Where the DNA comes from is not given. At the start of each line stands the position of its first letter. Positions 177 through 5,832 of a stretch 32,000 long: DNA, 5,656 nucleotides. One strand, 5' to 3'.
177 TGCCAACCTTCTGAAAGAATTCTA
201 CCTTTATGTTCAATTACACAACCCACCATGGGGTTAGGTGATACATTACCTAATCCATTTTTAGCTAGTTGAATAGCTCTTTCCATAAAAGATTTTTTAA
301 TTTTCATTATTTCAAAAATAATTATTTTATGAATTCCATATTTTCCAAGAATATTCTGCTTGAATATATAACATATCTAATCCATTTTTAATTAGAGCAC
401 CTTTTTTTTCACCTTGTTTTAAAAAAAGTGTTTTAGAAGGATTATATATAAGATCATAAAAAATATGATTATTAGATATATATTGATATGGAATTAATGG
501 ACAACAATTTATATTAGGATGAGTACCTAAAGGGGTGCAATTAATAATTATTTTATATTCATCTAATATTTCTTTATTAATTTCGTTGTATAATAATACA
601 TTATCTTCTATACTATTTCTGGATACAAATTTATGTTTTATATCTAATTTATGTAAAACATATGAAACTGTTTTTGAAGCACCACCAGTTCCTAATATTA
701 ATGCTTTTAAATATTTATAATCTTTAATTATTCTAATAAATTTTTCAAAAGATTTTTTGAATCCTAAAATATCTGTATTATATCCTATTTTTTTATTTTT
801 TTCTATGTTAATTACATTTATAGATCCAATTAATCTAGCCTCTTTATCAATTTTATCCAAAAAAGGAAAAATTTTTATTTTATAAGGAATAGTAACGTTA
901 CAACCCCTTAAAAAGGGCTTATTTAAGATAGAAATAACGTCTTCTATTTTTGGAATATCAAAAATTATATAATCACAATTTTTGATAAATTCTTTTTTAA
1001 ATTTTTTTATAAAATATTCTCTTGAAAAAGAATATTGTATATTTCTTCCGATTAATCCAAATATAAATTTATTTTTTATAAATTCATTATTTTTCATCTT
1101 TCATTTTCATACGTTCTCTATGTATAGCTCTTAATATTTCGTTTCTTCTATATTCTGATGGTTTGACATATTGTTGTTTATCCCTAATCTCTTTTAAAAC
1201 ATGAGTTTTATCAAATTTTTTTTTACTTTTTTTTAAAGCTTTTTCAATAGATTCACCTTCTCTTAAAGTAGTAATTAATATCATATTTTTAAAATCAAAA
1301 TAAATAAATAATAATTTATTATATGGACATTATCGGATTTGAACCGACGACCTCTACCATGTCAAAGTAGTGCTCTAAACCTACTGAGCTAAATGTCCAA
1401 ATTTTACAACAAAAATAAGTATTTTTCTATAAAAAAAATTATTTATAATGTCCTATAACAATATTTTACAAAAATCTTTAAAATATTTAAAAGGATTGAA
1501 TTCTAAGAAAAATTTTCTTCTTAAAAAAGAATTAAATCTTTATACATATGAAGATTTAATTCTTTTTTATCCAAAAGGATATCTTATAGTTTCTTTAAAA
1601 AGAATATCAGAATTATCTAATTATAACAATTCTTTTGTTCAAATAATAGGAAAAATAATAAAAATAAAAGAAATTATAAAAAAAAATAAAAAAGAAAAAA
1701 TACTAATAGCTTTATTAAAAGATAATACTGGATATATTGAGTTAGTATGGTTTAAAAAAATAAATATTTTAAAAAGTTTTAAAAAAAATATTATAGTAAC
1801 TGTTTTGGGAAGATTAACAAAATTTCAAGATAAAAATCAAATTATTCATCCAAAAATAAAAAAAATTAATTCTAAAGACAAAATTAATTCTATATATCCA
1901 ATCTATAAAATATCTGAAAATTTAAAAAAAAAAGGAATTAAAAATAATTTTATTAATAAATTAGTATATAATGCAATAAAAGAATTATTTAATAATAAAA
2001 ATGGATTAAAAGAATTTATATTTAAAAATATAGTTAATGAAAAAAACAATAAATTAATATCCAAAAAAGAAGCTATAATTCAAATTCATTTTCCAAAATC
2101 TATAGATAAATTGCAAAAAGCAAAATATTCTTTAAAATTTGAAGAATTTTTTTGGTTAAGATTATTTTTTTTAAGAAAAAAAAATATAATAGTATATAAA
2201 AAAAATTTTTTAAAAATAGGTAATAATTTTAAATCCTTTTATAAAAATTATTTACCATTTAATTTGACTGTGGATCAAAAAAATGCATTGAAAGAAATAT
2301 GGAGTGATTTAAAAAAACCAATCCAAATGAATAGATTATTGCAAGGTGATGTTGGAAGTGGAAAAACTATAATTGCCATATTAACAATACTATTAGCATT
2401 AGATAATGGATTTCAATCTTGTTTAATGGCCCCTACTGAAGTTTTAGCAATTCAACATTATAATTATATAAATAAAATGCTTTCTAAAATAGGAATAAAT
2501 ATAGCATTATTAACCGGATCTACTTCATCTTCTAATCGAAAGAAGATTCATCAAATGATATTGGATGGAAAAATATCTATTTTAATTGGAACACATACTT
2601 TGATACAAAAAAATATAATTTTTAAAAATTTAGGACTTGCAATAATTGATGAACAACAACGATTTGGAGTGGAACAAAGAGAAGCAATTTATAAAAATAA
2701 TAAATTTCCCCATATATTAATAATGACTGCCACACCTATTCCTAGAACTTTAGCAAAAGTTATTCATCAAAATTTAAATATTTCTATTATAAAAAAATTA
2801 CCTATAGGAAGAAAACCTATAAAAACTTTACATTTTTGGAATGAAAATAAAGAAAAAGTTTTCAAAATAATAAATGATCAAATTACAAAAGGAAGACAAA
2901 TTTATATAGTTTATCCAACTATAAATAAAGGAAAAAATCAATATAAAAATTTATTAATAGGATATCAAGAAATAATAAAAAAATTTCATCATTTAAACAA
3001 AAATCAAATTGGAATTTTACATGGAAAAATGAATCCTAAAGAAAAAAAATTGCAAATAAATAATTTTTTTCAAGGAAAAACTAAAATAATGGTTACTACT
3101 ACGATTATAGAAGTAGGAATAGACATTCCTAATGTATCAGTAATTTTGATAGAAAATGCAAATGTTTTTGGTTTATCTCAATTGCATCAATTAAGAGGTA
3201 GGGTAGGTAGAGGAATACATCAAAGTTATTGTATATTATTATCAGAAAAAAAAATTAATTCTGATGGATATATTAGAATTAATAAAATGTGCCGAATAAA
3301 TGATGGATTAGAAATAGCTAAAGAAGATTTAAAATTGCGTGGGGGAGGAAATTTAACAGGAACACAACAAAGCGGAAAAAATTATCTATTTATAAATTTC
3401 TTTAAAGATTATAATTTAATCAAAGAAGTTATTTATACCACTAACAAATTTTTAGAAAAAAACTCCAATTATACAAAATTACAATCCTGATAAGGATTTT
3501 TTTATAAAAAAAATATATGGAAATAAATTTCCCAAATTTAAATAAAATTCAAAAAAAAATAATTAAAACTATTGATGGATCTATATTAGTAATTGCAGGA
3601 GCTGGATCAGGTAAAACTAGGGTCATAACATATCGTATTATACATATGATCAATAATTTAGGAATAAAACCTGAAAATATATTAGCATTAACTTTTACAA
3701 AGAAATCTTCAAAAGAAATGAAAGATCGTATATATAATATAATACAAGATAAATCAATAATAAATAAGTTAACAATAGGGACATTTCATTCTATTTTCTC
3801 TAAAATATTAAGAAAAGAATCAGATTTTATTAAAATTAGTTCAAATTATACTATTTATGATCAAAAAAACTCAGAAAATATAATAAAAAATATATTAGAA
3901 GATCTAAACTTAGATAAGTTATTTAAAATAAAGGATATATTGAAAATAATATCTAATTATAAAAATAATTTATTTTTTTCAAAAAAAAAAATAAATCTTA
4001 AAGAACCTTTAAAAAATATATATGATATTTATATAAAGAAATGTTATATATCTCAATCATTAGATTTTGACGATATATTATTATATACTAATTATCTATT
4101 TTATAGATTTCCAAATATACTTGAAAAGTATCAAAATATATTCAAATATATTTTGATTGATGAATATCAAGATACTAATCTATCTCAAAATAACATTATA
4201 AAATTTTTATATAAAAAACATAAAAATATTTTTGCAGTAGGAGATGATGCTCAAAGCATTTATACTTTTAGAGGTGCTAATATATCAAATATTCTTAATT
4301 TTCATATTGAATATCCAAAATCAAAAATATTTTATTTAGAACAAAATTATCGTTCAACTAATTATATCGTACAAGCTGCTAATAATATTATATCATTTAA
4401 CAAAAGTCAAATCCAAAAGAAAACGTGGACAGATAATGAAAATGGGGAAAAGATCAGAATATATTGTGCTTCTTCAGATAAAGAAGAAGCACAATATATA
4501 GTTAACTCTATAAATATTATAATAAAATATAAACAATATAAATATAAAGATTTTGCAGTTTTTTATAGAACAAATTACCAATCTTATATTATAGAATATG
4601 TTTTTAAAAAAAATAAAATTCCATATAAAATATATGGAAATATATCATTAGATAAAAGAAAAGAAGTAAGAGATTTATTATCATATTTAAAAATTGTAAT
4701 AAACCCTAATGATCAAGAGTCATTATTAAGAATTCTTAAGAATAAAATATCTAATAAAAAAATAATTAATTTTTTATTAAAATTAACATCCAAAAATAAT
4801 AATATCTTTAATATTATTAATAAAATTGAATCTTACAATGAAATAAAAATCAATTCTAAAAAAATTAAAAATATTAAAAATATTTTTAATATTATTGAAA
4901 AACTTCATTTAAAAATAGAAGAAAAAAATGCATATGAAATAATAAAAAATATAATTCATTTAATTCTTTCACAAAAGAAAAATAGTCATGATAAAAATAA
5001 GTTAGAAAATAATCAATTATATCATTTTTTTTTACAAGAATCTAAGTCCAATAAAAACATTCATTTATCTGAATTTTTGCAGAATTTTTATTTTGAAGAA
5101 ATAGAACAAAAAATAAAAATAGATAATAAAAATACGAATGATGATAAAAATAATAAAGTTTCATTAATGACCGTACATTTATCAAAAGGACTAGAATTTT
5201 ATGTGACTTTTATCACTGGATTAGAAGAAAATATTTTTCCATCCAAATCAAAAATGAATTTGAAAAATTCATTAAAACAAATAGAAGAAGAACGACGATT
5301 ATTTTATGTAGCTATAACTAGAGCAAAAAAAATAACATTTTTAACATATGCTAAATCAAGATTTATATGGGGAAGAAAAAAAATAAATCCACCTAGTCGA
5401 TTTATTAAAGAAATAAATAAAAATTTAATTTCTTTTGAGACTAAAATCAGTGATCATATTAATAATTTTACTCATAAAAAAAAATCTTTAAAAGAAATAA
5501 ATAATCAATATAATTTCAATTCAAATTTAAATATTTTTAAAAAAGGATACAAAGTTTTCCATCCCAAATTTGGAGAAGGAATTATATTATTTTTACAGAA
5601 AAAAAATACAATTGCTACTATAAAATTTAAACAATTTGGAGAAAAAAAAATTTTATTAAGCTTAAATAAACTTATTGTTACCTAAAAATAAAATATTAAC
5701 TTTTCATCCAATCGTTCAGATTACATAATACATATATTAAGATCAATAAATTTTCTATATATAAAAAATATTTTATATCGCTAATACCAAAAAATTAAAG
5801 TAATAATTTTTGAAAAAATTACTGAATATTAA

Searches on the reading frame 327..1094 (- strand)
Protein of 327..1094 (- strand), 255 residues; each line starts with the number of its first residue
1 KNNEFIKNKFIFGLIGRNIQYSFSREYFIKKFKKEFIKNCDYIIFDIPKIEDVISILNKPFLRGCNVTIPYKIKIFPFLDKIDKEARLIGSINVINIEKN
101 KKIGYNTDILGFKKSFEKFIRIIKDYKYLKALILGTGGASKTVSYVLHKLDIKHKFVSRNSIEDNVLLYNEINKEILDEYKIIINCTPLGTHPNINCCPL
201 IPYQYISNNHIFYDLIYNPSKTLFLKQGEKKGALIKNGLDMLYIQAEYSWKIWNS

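Call 49: search_protein_families(library=ncbifam, proteins=[window:327-1094:-], max_evalue=1e-8)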
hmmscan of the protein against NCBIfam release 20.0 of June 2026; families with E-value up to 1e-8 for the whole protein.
window:327-1094:- (255 aa): 17 families
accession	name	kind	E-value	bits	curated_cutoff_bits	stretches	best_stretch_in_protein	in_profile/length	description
TIGR00507.1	aroE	equivalog_domain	4.1e-50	170.4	200.2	1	11-254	2-252/270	shikimate dehydrogenase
NF001322.0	PRK00258.3-6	equivalog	1.1e-49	169.3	285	1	8-254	4-250/272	shikimate dehydrogenase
NF001319.0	PRK00258.3-3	equivalog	2.1e-37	128.7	252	1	8-253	5-256/279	shikimate dehydrogenase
NF001314.0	PRK00258.2-2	equivalog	9.7e-37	126.6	248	1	11-254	9-270/290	shikimate dehydrogenase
NF001316.0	PRK00258.2-5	equivalog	2.5e-34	118.8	247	1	12-252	4-242/263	shikimate dehydrogenase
NF001312.0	PRK00258.1-4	equivalog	1.2e-30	106.7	295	1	40-253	39-263/285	shikimate dehydrogenase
NF009201.0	PRK12549.1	subfamily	3.5e-30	105.2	235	1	7-252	5-265/286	shikimate dehydrogenase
NF009200.0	PRK12548.1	subfamily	8.5e-30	104.1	432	2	11-144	11-142/289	shikimate dehydrogenase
NF001315.0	PRK00258.2-4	equivalog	8.7e-30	103.9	413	1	18-143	16-137/284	shikimate dehydrogenase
NF001310.0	PRK00258.1-2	equivalog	2.8e-28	98.9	221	1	12-254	5-259/279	shikimate dehydrogenase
NF001313.0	PRK00258.2-1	equivalog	3.3e-28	99.1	431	2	11-143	11-141/290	shikimate dehydrogenase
NF001311.0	PRK00258.1-3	equivalog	1.5e-24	86.6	235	1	13-247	9-249/279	shikimate dehydrogenase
TIGR01809.1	Shik-DH-AROM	equivalog_domain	4.8e-21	75.1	196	1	13-171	9-168/282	shikimate dehydrogenase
NF006802.0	PRK09310.1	equivalog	1.3e-20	73.7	598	1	9-253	215-453/477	bifunctional 3-dehydroquinate dehydratase/shikimate dehydrogenase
NF009202.0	PRK12550.1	equivalog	1e-18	67.6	306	1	45-248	43-248/272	shikimate 5-dehydrogenase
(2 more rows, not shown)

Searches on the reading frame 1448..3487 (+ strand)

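Call 17: search_protein_families(library=ncbifam, proteins=[window:1448-3487:+], max_evalue=0.00001)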
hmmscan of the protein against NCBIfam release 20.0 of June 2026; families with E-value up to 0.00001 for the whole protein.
window:1448-3487:+ (680 aa): 27 families (the best 25 are shown)
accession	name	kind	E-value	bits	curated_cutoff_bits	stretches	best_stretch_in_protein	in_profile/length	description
NF008165.0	PRK10917.1-3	equivalog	5.8e-211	702.6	711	1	5-677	4-668/692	ATP-dependent DNA helicase RecG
NF008168.0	PRK10917.2-2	equivalog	6.2e-205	682.9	718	1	7-676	109-770/795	ATP-dependent DNA helicase RecG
TIGR00643.1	recG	equivalog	3.3e-181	604.2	659.4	1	30-661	2-625/629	ATP-dependent DNA helicase RecG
NF008170.0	PRK10917.2-4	equivalog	8.8e-172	573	975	1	6-677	128-804/826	ATP-dependent DNA helicase RecG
NF008164.0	PRK10917.1-2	equivalog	4.3e-150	501.3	785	1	9-649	13-650/704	ATP-dependent DNA helicase RecG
NF008163.0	PRK10917.1-1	equivalog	1.2e-149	499.8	796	1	4-675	4-674/692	ATP-dependent DNA helicase RecG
NF008166.0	PRK10917.1-4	equivalog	8e-142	473.7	864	1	27-674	28-686/705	ATP-dependent DNA helicase RecG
NF008167.0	PRK10917.2-1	equivalog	3.1e-137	458.7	995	1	17-674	12-718/744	ATP-dependent DNA helicase RecG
TIGR00580.2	mfd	equivalog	3.4e-112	376.5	800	1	264-644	425-799/907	transcription-repair coupling factor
NF008169.0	PRK10917.2-3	equivalog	1.6e-98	330.9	555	1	26-667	11-605/610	ATP-dependent DNA helicase RecG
NF007966.0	PRK10689.1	equivalog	2.3e-81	274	1329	1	264-645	592-967/1148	transcription-repair coupling factor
NF010337.0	PRK13766.1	equivalog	3.2e-17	61.9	610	2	302-430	39-173/781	Hef nuclease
NF004066.1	PRK05580.1-3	equivalog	9.8e-16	57.2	813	1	123-408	107-381/788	primosomal protein N'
NF004071.0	PRK05580.2-3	equivalog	3.7e-13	48.3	1105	1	265-419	194-343/735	primosomal protein N'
NF004067.0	PRK05580.1-4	equivalog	9.9e-12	44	763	1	269-413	201-337/737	primosomal protein N'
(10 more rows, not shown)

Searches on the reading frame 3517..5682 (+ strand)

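Call 17: search_protein_families(library=ncbifam, proteins=[window:3517-5682:+], max_evalue=0.00001)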
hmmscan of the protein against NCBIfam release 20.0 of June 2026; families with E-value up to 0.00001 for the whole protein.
window:3517-5682:+ (722 aa): 12 families
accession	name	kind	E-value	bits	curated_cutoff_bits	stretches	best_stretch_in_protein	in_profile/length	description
TIGR01073.1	pcrA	equivalog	2.5e-180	601.3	911.2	1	7-715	4-720/725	DNA helicase PcrA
NF008743.0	PRK11773.1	equivalog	8.4e-148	493.8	965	1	7-719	9-717/720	DNA helicase II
TIGR01074.1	rep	equivalog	9.9e-145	483.4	951.45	1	8-657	2-655/668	DNA helicase Rep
TIGR01075.1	uvrD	equivalog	2.7e-140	468.9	1144.45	1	7-719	4-714/715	DNA helicase II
NF008172.0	PRK10919.1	equivalog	3.3e-109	366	1168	1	8-643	3-643/673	DNA helicase Rep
NF008276.0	PRK11054.1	equivalog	2.1e-45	155.4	543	3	156-322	386-545/684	DNA helicase IV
TIGR02785.1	addA_Gpos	equivalog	1.3e-44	152.5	707.65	3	181-292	357-480/1234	helicase-exonuclease AddAB subunit AddA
TIGR00609.1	recB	equivalog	2.2e-36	125.4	696.05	3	90-297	254-460/1175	exodeoxyribonuclease V subunit beta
TIGR02784.1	addA_alphas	equivalog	1.5e-35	122.9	860.75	3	21-75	11-64/1138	double-strand break repair helicase AddA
NF010485.0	PRK13909.1-2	equivalog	1.6e-27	96.1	650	2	137-470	261-599/909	RecB-like helicase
NF010487.0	PRK13909.1-4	equivalog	1.2e-22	80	759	2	182-396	298-528/924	RecB-like helicase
NF010484.0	PRK13909.1-1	equivalog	1.2e-06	26.6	1074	1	24-76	9-60/945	RecB-like helicase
